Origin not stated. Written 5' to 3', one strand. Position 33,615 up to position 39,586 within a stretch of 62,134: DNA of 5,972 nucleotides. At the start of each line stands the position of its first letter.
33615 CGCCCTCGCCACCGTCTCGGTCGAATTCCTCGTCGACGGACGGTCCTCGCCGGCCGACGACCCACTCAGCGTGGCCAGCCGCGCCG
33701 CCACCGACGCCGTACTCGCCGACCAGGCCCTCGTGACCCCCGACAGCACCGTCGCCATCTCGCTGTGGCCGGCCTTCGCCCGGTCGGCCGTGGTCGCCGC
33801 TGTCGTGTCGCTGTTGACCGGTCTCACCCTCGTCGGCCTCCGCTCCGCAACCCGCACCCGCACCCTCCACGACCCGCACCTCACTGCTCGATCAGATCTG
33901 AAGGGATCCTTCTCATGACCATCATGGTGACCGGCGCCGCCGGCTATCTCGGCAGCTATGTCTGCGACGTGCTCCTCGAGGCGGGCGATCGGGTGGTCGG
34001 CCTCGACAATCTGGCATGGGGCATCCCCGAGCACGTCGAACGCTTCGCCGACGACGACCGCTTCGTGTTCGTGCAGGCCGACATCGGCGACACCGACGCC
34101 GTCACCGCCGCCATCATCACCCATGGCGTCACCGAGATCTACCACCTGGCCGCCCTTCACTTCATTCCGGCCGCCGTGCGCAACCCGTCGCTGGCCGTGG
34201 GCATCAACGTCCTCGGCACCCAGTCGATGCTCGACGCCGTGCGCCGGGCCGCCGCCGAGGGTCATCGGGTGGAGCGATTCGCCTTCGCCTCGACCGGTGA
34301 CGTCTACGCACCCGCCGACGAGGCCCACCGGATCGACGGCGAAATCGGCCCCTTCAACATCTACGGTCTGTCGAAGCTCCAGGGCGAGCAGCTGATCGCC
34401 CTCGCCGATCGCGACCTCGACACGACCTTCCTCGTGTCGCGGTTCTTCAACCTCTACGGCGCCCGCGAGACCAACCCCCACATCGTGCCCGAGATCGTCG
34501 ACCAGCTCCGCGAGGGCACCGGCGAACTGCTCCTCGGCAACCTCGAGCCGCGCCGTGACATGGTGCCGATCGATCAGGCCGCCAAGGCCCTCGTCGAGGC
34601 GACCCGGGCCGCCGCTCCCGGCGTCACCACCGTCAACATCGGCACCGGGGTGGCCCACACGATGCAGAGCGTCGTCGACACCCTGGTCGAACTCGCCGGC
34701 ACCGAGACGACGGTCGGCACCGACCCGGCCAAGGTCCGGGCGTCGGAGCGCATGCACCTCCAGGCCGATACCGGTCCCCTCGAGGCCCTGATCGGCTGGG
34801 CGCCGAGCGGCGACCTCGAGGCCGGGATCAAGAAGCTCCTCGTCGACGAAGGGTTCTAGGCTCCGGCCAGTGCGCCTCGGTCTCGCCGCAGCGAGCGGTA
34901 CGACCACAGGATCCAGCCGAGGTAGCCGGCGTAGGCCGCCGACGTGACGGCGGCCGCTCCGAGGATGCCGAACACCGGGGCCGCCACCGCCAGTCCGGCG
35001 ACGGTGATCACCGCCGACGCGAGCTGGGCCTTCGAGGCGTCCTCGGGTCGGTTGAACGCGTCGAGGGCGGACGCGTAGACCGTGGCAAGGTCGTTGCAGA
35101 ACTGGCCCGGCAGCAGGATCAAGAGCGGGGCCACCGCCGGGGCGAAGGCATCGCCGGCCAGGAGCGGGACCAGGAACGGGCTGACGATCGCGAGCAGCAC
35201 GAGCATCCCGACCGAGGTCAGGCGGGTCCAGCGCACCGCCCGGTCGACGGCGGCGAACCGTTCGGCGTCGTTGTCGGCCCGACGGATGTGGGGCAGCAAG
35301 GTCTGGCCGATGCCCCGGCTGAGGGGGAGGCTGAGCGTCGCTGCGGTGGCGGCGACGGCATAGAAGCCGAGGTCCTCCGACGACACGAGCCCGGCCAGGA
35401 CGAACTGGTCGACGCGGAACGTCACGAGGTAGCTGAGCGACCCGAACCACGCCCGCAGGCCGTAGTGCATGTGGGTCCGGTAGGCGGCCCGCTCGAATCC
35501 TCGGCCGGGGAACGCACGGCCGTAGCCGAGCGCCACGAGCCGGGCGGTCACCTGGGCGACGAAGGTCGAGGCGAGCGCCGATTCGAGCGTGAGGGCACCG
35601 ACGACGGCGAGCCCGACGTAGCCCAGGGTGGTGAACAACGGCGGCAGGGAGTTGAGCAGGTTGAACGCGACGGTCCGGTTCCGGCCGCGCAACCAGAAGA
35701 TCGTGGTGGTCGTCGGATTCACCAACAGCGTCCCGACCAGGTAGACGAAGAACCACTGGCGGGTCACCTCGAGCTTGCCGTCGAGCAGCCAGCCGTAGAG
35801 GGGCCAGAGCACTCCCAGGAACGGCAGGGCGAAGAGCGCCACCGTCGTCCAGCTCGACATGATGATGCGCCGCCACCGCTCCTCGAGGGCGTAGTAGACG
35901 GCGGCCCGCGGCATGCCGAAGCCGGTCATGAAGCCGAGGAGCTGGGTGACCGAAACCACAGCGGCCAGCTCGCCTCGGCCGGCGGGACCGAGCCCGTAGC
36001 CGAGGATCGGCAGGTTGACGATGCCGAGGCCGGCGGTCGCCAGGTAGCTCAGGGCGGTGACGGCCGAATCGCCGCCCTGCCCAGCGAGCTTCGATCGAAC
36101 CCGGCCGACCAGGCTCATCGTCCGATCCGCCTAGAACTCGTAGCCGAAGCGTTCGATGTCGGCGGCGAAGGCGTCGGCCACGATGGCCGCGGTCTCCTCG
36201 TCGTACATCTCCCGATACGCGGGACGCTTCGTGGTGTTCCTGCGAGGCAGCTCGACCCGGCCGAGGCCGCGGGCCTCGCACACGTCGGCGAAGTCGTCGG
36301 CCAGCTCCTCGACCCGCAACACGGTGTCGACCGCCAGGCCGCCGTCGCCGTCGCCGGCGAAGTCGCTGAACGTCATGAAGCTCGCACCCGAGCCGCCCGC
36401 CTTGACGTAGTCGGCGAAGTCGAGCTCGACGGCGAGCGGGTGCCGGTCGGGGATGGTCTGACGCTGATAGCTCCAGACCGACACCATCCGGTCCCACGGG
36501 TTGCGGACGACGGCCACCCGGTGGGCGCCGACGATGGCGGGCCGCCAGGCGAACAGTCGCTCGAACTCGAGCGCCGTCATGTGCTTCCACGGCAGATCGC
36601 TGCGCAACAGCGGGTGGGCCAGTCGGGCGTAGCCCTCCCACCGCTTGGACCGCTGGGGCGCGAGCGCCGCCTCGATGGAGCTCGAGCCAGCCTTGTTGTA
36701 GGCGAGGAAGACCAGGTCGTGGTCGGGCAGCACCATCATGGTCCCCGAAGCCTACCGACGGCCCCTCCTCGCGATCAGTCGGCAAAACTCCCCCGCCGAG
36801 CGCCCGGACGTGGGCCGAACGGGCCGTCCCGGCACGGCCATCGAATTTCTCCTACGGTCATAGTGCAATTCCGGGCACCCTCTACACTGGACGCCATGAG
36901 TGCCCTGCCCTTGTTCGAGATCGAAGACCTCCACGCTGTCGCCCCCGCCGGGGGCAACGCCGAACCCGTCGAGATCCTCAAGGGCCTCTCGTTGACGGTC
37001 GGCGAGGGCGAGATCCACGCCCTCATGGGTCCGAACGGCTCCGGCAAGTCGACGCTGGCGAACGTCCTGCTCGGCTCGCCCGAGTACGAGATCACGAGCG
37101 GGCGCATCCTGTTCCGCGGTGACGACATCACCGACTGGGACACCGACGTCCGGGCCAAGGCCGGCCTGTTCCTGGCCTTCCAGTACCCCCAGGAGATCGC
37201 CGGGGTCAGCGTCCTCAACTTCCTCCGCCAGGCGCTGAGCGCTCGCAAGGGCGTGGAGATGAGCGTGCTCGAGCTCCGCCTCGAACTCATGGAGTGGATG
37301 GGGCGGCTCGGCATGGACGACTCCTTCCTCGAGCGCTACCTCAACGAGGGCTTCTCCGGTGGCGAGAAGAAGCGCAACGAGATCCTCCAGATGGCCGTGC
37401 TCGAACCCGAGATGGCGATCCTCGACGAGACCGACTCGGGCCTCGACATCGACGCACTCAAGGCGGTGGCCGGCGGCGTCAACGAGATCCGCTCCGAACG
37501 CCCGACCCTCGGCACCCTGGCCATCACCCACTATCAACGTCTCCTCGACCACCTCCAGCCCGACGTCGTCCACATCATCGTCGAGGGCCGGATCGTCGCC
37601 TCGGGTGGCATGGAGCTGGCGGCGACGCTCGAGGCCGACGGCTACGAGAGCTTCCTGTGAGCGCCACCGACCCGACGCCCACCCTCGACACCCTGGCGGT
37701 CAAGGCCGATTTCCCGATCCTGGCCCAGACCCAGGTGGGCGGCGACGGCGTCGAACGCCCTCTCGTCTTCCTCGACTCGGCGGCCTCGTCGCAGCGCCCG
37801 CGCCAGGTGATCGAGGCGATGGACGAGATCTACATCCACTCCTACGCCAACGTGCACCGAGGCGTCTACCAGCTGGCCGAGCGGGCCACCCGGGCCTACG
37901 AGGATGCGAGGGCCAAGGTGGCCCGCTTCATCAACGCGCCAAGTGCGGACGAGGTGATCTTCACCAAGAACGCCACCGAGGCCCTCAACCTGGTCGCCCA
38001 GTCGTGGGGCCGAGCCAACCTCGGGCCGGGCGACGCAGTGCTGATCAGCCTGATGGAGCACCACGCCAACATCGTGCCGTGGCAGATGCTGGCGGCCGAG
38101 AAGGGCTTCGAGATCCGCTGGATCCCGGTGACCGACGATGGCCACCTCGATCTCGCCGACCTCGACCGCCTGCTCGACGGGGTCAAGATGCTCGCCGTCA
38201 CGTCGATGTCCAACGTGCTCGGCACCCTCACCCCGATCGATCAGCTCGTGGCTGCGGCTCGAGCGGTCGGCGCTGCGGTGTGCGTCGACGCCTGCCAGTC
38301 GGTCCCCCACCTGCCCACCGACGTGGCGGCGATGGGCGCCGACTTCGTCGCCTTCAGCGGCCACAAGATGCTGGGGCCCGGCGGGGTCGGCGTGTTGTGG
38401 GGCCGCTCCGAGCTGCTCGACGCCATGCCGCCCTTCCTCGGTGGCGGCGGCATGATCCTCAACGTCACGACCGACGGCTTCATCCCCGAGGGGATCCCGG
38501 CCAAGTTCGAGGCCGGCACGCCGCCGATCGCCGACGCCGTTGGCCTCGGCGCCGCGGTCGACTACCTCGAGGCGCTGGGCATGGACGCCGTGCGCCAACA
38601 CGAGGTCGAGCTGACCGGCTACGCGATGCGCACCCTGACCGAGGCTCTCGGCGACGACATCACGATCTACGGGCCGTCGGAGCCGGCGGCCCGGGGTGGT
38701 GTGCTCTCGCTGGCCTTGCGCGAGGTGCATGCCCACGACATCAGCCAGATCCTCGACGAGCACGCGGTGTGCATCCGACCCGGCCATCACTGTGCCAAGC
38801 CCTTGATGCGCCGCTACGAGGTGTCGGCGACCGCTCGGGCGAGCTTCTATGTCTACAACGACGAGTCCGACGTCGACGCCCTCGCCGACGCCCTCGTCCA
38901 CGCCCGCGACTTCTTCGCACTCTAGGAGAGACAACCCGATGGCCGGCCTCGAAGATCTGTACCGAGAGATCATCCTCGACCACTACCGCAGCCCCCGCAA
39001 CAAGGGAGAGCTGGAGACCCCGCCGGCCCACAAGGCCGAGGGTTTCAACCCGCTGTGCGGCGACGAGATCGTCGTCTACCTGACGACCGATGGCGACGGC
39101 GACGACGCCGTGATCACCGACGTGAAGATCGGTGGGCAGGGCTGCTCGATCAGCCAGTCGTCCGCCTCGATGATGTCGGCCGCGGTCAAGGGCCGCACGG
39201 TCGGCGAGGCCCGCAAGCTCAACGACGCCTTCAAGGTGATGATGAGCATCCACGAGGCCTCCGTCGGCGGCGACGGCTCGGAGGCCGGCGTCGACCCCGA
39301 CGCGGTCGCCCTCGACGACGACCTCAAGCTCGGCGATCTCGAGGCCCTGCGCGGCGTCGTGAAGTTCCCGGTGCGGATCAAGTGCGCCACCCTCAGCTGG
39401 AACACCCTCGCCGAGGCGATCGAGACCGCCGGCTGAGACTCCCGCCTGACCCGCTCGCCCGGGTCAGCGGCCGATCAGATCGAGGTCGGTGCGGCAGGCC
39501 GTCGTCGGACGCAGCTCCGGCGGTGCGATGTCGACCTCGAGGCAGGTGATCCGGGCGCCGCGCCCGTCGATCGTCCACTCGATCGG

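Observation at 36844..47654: The same ~27-nt motif precedes all three suf transcription units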

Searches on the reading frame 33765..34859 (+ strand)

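Call 7: search_protein_families(library=pfam, proteins=[window:33765-34859:+])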
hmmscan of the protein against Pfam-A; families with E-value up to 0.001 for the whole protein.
window:33765-34859:+ (364 aa): 8 families
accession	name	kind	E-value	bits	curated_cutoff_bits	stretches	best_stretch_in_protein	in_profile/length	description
PF01370.27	Epimerase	-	1.1e-43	149.9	20.9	1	53-293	1-240/240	NAD dependent epimerase/dehydratase family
PF16363.11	GDP_Man_Dehyd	-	1.9e-43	149.7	27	1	54-357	1-331/332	GDP-mannose 4,6 dehydratase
PF02719.21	Polysacc_synt_2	-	3.5e-21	76.1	20.2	1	53-319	1-258/293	Polysaccharide biosynthesis protein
PF04321.23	RmlD_sub_bind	-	6.8e-15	55.3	27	1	51-237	1-158/287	RmlD substrate binding domain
PF01073.25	3Beta_HSD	-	2e-11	43.9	22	1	54-282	1-231/280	3-beta hydroxysteroid dehydrogenase/isomerase family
PF07993.18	NAD_binding_4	-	7.9e-07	28.9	20.1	1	98-275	61-257/258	Male sterility protein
PF00106.31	adh_short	-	7.3e-05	22.8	26.6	1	52-117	2-68/195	short chain dehydrogenase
PF13460.12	NAD_binding_10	-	0.00011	22.6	27.2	1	57-223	1-141/184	NAD(P)H-binding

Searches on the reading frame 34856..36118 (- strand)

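Call 7: search_protein_families(library=pfam, proteins=[window:34856-36118:-])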
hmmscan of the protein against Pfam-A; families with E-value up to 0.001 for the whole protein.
window:34856-36118:- (420 aa): 2 families
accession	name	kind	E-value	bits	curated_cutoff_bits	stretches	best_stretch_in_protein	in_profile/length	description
PF01943.22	Polysacc_synt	-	4.8e-17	62.7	28.2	1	18-278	5-270/274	Polysaccharide biosynthesis protein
PF13440.11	Polysacc_synt_3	-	3.4e-10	40.1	23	1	162-329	120-292/293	Polysaccharide biosynthesis protein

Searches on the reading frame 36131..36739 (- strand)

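Call 7: search_protein_families(library=pfam, proteins=[window:36131-36739:-])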
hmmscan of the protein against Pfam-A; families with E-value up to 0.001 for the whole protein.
window:36131-36739:- (202 aa): 1 family
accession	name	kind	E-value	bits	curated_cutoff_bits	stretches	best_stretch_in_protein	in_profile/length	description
PF03567.20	Sulfotransfer_2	-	5.5e-06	27.1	22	1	2-200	4-251/252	Sulfotransferase family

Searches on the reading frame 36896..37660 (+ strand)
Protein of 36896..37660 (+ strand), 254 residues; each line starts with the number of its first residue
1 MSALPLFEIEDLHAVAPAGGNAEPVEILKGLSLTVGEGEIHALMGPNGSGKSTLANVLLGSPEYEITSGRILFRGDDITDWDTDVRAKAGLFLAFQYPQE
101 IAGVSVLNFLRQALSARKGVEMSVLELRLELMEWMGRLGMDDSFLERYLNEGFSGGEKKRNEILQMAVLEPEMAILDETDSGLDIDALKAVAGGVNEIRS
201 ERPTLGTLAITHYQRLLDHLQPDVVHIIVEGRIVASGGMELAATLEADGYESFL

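Call 8: search_protein_families(library=pfam, proteins=[window:36896-37660:+])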
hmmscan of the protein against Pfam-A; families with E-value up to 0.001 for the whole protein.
window:36896-37660:+ (254 aa): 2 families
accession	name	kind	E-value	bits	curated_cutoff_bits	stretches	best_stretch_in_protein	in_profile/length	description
PF00005.33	ABC_tran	-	1.7e-24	87.4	25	1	28-179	1-135/137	ABC transporter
PF02463.25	SMC_N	-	0.00013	21.9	40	0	39-58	25-44/220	RecF/RecN/SMC N terminal domain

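Call 67: search_protein_families(library=ncbifam, proteins=[window:36896-37660:+], max_evalue=0.1)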
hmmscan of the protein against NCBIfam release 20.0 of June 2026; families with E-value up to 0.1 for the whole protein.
window:36896-37660:+ (254 aa): 184 families (the best 25 are shown)
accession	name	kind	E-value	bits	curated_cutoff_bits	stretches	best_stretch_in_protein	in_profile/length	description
TIGR01978.1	sufC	equivalog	1.2e-92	309.7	212.8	1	22-252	10-242/243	Fe-S cluster assembly ATPase SufC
NF007134.0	PRK09580.1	equivalog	4.2e-76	255.7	400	1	22-251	11-242/248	Fe-S cluster assembly ATPase SufC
TIGR03864.1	PQQ_ABC_ATP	hypoth_equivalog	2.1e-22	79.8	302.25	1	26-240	15-217/236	ABC transporter, ATP-binding subunit, PQQ-dependent alcohol dehydrogenase system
TIGR04406.1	LPS_export_lptB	equivalog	2.6e-21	76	240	1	26-239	15-219/239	LPS export ABC transporter ATP-binding protein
TIGR01188.1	drrA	subfamily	1.3e-20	73.9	312.45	1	26-240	7-209/302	daunorubicin resistance ABC transporter, ATP-binding protein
TIGR02769.1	nickel_nikE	equivalog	1.6e-20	73.7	332.55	1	25-235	24-231/265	nickel import ATP-binding protein NikE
TIGR03411.1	urea_trans_UrtD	equivalog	4.1e-20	72.5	304.1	1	26-240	16-227/242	urea ABC transporter ATP-binding protein UrtD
TIGR04520.1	ECF_ATPase_1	equivalog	8.9e-20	71.2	315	1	25-237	15-218/269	energy-coupling factor transporter ATPase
TIGR04521.1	ECF_ATPase_2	equivalog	3.1e-19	69.1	330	1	26-237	19-227/279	energy-coupling factor transporter ATPase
NF010156.0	PRK13635.1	equivalog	1e-18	67.5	392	1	27-237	22-222/279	energy-coupling factor ABC transporter ATP-binding protein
TIGR03410.1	urea_trans_UrtE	equivalog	3e-18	66.1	285.8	1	26-239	14-216/230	urea ABC transporter ATP-binding subunit UrtE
NF007739.0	PRK10419.1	subfamily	4.3e-18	65.8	354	1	21-238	21-235/268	nickel ABC transporter ATP-binding protein NikE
NF007601.2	PRK10247.1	equivalog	4.6e-18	65.5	292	1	25-219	14-197/204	iron efflux ABC transporter ATP-binding subunit FetA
TIGR03873.1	F420-0_ABC_ATP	hypoth_equivalog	4.8e-18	65.3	372.4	1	22-240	11-222/256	putative F420-0 ABC transporter ATP-binding protein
NF010171.0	PRK13652.1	equivalog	5.8e-18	65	476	1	25-240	17-223/277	cobalt transporter ATP-binding subunit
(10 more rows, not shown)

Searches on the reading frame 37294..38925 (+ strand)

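Call 8: search_protein_families(library=pfam, proteins=[window:37294-38925:+])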
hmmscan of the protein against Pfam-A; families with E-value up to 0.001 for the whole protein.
window:37294-38925:+ (543 aa): 4 families
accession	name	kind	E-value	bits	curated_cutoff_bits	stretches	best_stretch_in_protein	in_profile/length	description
PF00266.25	Aminotran_5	-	7.1e-140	466.6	21.5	1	158-530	1-371/371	Aminotransferase class-V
PF00155.27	Aminotran_1_2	-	2.8e-07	30.5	19.7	1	201-331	43-184/361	Aminotransferase class I and II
PF22580.2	KYNU_C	-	4.5e-05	23.8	27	1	433-492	1-59/90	Kynureninase C-terminal domain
PF01053.26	Cys_Met_Meta_PP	-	0.00055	19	27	0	295-361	136-201/381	Cys/Met metabolism PLP-dependent enzyme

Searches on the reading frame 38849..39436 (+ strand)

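Call 8: search_protein_families(library=pfam, proteins=[window:38849-39436:+])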
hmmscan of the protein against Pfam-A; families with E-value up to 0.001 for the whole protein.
window:38849-39436:+ (195 aa): 1 family
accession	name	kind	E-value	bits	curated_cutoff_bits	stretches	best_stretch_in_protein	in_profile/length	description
PF01592.21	NifU_N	-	9.7e-21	74.7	22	1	38-133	2-97/127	NifU-like N terminal domain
